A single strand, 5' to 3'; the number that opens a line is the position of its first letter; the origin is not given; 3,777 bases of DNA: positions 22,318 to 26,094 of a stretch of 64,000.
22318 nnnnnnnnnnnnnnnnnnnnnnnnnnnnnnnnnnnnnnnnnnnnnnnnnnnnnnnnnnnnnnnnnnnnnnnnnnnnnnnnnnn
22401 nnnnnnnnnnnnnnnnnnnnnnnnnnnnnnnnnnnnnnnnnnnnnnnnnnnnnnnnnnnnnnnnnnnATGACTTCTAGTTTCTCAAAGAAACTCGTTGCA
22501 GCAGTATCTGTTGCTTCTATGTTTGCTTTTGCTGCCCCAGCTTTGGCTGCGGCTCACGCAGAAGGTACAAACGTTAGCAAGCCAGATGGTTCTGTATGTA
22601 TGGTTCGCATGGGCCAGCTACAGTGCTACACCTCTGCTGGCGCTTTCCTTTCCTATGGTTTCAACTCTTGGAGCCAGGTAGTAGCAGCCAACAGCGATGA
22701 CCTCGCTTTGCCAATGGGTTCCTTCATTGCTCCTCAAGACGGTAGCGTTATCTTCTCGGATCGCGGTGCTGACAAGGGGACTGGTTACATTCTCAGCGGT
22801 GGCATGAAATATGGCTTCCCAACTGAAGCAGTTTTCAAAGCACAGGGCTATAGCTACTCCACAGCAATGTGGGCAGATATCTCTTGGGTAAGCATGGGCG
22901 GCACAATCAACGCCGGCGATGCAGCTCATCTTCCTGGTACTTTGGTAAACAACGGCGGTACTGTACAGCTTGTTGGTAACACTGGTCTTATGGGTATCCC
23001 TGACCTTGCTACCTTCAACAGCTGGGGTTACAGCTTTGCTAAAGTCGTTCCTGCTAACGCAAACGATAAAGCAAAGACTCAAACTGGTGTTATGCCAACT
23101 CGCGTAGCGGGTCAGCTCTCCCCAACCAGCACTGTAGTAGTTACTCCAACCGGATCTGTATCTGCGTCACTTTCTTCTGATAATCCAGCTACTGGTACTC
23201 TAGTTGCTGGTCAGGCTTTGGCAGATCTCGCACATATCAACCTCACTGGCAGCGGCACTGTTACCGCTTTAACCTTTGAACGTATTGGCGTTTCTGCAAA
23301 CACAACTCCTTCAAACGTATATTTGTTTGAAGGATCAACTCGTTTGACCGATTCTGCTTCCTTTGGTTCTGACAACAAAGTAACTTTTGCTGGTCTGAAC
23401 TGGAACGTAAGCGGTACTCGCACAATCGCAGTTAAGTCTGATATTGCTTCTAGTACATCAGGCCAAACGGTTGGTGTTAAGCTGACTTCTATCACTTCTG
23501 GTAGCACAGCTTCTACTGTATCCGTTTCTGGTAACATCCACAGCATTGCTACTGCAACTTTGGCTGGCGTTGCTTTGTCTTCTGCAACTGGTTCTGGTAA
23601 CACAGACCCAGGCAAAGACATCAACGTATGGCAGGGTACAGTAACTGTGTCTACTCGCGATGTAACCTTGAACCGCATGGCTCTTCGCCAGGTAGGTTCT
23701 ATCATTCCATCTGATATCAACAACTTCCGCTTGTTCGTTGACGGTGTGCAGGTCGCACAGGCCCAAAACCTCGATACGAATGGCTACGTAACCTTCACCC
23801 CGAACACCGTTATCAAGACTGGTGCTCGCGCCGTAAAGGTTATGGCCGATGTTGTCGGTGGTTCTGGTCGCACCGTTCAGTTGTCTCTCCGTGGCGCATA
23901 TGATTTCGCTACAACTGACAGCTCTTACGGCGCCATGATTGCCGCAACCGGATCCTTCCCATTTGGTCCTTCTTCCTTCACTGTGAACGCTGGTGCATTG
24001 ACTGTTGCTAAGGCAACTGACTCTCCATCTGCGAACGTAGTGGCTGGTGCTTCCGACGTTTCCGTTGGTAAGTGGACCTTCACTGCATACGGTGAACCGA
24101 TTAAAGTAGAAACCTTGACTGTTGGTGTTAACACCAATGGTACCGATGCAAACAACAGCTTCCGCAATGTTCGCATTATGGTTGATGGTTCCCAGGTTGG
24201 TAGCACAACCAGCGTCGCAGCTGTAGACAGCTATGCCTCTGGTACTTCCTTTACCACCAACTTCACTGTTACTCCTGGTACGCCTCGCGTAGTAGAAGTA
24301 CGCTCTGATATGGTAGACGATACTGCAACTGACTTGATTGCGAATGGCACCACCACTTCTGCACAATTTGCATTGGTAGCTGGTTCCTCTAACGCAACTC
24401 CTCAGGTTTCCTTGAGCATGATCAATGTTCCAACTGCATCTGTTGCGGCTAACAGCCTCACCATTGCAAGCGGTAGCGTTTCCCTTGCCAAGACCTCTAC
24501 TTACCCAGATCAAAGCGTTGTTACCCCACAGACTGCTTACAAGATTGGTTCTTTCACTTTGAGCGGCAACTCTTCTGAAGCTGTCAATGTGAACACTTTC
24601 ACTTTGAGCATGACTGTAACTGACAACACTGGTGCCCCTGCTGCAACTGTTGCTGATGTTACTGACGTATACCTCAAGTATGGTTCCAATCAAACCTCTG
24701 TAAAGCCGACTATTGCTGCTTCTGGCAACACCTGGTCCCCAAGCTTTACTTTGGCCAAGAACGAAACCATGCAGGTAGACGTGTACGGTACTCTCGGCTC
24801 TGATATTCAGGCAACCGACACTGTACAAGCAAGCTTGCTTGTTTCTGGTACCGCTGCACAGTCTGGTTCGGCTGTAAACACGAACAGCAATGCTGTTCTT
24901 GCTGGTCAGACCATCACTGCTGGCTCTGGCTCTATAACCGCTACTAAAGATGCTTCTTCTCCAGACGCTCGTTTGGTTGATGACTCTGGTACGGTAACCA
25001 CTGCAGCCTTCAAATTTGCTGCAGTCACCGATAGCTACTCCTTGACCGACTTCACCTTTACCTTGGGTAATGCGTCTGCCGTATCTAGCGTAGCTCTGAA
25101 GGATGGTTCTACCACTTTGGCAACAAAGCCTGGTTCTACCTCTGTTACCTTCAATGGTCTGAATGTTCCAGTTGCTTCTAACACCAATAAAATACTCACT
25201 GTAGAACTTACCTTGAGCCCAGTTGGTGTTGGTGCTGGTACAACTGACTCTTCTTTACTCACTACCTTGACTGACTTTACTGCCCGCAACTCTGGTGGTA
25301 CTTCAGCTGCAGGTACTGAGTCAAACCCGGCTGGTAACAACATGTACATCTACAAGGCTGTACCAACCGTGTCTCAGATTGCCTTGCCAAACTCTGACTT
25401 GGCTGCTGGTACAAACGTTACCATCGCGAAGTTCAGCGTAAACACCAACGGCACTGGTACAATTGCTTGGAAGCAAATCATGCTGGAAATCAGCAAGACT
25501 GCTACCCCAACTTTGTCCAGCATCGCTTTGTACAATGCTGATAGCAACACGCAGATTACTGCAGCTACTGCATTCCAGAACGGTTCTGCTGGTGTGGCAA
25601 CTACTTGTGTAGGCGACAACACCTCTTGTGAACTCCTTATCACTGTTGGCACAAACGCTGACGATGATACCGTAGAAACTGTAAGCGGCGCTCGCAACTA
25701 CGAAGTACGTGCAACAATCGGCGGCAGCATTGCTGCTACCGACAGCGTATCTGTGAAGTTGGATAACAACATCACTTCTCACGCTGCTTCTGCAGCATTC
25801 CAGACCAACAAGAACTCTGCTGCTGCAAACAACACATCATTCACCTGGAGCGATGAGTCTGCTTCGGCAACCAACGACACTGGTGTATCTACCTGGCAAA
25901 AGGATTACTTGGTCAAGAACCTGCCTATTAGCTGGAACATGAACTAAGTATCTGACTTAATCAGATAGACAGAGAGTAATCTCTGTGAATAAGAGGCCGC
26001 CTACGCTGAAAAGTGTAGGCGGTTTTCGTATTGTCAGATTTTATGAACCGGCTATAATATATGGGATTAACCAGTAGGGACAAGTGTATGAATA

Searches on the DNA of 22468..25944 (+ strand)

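Call 73: search_rna_families(source=L005, start=2480, end=3020, threshold=evalue, max_evalue=1)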
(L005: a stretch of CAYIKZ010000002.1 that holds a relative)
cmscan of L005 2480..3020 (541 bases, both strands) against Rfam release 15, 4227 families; matches with E-value up to 1: 5.
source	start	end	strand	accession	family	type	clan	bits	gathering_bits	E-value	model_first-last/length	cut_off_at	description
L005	2924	2999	-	RF00053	mir-7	Gene; miRNA;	-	21.1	51.8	0.089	1-91/91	no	mir-7 microRNA precursor family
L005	2627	2701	+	RF03940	MIR9563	Gene; miRNA;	-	21.1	90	0.2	1-127/127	no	MIR9563 microRNA precursor family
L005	2932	2989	+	RF03642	MIR5743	Gene; miRNA;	-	20.1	111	0.41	1-81/81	no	MIR5743 microRNA precursor family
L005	2595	2683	-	RF02591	Spy1786666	Gene; sRNA;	-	19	64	0.47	1-87/87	no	S. pyogenes small RNA 1786666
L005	2633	2693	+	RF01494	rliD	Gene; antisense;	-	17.8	50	0.01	268-327/327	no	Listeria sRNA rliD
